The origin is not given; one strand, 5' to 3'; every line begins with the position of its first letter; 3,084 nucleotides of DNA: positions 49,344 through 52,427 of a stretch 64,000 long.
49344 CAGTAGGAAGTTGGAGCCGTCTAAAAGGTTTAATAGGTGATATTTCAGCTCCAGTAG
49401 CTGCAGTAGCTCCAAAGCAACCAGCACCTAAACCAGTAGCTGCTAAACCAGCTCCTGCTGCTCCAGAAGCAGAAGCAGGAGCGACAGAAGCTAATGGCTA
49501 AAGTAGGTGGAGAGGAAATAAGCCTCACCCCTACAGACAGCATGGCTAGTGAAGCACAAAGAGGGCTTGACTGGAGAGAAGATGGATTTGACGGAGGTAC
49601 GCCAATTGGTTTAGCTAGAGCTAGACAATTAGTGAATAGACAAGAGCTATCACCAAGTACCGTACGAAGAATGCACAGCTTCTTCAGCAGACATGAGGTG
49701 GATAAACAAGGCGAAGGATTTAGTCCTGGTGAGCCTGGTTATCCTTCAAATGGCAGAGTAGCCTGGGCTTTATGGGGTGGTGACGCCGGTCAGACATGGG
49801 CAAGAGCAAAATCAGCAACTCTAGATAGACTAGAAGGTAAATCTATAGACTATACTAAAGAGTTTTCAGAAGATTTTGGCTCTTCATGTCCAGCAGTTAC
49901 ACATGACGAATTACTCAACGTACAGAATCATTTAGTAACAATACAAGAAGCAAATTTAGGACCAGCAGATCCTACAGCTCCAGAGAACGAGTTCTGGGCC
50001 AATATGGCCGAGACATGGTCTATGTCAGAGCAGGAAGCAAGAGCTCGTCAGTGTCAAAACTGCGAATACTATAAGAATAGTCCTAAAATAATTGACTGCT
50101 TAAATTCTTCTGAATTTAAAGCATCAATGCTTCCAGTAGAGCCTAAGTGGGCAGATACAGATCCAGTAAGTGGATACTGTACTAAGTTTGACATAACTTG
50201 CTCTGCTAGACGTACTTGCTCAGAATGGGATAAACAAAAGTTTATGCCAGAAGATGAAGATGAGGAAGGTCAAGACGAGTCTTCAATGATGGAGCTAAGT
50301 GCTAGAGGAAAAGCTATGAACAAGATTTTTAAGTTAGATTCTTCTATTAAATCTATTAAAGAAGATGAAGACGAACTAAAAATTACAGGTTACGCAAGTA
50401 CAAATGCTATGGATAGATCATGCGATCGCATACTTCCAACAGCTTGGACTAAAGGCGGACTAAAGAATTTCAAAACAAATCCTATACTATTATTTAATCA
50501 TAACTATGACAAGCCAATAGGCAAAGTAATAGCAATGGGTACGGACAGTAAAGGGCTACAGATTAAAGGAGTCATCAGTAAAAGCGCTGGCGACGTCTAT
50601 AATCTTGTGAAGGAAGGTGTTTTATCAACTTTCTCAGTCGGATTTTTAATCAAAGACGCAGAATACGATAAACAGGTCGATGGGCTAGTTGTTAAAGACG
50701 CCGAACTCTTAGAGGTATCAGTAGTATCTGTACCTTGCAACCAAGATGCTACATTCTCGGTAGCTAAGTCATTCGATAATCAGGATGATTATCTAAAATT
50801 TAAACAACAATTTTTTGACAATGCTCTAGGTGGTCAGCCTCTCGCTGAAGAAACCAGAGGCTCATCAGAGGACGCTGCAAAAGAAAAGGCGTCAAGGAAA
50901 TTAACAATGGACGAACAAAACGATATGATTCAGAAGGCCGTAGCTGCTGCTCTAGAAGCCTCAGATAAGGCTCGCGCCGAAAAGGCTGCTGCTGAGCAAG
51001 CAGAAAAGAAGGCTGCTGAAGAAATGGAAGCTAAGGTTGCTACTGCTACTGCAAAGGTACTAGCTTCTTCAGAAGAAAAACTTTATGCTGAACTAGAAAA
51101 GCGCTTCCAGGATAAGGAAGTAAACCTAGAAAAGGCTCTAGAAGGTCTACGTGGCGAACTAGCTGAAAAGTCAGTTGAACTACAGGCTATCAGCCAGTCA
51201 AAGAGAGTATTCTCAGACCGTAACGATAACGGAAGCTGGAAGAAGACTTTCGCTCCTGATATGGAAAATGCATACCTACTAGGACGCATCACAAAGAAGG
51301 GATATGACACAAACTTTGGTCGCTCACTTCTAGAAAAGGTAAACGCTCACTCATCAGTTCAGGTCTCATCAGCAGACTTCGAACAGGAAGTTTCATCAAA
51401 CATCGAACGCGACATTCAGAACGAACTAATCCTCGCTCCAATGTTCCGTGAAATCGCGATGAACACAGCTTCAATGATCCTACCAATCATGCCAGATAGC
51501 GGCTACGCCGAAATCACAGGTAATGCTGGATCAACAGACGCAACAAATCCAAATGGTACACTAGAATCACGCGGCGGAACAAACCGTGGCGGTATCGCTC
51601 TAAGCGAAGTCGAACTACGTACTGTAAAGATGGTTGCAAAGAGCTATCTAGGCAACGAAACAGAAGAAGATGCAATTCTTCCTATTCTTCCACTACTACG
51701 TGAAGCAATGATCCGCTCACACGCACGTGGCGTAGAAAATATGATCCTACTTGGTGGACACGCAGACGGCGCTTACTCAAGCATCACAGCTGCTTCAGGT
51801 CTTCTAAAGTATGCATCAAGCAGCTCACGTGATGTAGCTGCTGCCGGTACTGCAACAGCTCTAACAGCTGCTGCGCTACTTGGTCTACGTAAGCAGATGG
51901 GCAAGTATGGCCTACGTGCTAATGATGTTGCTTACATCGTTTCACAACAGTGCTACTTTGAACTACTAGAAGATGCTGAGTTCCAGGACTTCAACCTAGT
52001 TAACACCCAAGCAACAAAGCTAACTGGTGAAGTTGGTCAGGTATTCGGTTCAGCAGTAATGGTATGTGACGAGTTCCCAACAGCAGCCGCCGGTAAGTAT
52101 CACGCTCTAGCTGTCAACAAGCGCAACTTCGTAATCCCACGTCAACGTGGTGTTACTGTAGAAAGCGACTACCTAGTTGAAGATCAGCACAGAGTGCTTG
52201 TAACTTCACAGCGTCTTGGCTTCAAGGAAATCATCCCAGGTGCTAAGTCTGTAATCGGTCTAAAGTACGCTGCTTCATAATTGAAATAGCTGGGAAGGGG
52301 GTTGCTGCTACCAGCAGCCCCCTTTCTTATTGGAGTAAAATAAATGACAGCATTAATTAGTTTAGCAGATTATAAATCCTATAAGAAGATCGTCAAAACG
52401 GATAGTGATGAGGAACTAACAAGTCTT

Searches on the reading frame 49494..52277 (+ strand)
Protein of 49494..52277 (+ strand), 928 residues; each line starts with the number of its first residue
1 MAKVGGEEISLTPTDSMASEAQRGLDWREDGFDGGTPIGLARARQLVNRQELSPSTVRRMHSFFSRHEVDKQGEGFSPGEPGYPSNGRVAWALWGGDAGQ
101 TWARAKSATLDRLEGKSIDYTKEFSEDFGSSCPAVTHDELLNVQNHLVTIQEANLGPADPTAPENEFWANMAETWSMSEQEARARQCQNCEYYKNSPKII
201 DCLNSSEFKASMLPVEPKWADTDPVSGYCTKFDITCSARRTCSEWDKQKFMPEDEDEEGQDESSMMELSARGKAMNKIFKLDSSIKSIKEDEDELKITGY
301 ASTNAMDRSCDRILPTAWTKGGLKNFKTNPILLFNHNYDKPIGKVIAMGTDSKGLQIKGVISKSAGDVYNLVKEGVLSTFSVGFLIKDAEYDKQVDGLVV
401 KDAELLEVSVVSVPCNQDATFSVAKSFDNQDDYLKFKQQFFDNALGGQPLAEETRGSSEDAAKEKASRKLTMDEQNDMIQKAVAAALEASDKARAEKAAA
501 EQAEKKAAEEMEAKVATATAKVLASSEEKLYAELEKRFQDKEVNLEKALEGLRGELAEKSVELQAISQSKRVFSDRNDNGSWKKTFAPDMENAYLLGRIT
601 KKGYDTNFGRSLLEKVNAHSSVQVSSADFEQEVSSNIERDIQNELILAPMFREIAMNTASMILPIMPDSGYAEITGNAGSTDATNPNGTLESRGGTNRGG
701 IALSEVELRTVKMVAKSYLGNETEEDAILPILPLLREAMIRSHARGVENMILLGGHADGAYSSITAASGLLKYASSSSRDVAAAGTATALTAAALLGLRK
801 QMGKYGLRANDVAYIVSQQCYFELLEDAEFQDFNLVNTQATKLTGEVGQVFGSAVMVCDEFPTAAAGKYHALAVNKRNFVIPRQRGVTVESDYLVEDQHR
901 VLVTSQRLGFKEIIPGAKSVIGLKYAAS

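Call 58: search_protein_families(library=phrogs, proteins=[window:49494-52277:+], max_evalue=0.00001)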
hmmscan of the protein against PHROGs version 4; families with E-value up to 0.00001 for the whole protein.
window:49494-52277:+ (928 aa): 11 families
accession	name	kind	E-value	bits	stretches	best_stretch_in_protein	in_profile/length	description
phrog_80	-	head and packaging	1.5e-42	147.6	1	265-523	203-502/607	head maturation protease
phrog_617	-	head and packaging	2.9e-30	106.8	1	284-887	17-579/626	major head protein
phrog_2859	-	unknown function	5.6e-28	98.3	1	12-111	164-265/740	-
phrog_2263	-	head and packaging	3.8e-13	50.2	1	329-520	74-274/551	major head protein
phrog_11321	-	unknown function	5.8e-13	50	1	323-584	26-297/327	-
phrog_3244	-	head and packaging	7.1e-12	46.7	1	327-529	68-283/326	head maturation protease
phrog_267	-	head and packaging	8e-12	46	1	782-911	180-313/410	major head protein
phrog_9427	-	head and packaging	7.8e-11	42.8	1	285-429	19-174/453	head maturation protease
phrog_9644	-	head and packaging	7.8e-10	39.6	1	274-425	142-307/341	head maturation protease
phrog_7015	-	head and packaging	5.4e-09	36.9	1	289-534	10-238/240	head maturation protease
phrog_37668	-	head and packaging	1e-06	29.2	1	312-509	46-251/313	head maturation protease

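Call 60: search_dna_similar(query=window:49494-52277:+, collection=phages, mode=protein, max_evalue=1e-10, max_rows=25)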
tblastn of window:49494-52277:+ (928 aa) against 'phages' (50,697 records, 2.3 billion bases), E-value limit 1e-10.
Records with a match: 978; places in all: 981; records where one place covers at least 80% of the query: 0.
Best place of each record, by identity: 60-80% 8; <60% 970.
By first word of the organism name: Vibrio 365; Salmonella 277; Escherichia 135; Klebsiella 87; Phage 12; Bacteriophage 12; Proteus 10; Shigella 9; Moraxella 8; Aeromonas 7; and 24 more.
By host as written in the record: - 351; Escherichia coli 44; Salmonella enterica subsp. enterica serovar Enteritidis PT1 39; Vibrio harveyi BAA-1116 36; Klebsiella pneumoniae 31; Salmonella sp. 25; Salmonella enterica 24; Salmonella enterica subsp. enterica serovar Enteritidis 22; and 178 more.
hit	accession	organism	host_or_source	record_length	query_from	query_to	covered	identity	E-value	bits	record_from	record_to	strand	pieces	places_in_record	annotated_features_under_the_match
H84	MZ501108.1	Escherichia phage TrudiGerster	Escherichia coli K-12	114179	281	928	62%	38.0%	2e-47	333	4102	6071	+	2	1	major capsid protein | prohead protease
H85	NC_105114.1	Escherichia phage TrudiGerster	Escherichia coli K-12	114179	281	928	62%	38.0%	2e-47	333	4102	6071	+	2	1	major capsid protein | prohead protease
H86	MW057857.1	Providencia phage PSTCR5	Providencia stuartii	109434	271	911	69%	33.6%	6e-78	284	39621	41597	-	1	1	capsid and scaffold protein (x2) | hypothetical protein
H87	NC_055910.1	Providencia phage PSTCR5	Providencia stuartii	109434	271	911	69%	33.6%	6e-78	284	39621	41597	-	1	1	major head protein (x2) | hypothetical protein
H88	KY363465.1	Providencia phage vB_PreS_PR1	Providencia sp.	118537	278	911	68%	33.4%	7e-77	281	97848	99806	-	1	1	major capsid protein | prohead protease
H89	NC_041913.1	Providencia phage vB_PreS_PR1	Providencia sp.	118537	278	911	68%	33.4%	7e-77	281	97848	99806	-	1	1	major head protein (x2)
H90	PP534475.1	Escherichia phage YJin-2024a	Escherichia coli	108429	281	928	57%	39.6%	7e-45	327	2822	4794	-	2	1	capsid family protein | capsid and scaffold protein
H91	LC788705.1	Escherichia coli phage NG_A1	sewage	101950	281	928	57%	39.6%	4e-44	325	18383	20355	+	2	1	hypothetical protein (x2)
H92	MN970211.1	Phage NBEco001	-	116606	281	928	57%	39.4%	5e-50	344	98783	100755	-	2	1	capsid and scaffold protein (x2)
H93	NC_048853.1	Phage NBEco001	-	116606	281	928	57%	39.4%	5e-50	344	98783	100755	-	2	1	major head protein | head maturation protease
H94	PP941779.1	Salmonella phage vB_Sen_TUMS_E3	Salmonella enterica subsp. enterica ...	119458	281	928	57%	39.4%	2e-49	342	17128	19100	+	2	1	major capsid protein | prohead protease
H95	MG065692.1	Campylobacter phage C13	Campylobacter jejuni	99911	281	928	57%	39.3%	8e-46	326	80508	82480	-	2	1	record has no annotation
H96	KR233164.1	Salmonella phage NR01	Salmonella typhimurium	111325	281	928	57%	39.3%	5e-51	347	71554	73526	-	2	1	minor head protein precursor | putative prohead protease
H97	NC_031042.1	Salmonella phage NR01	Salmonella typhimurium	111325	281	928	57%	39.3%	5e-51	347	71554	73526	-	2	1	major head protein | head maturation protease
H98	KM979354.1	Escherichia phage DT57C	Escherichia coli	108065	281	928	57%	39.3%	5e-46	331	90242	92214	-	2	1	mhp: major head protein | php: head protease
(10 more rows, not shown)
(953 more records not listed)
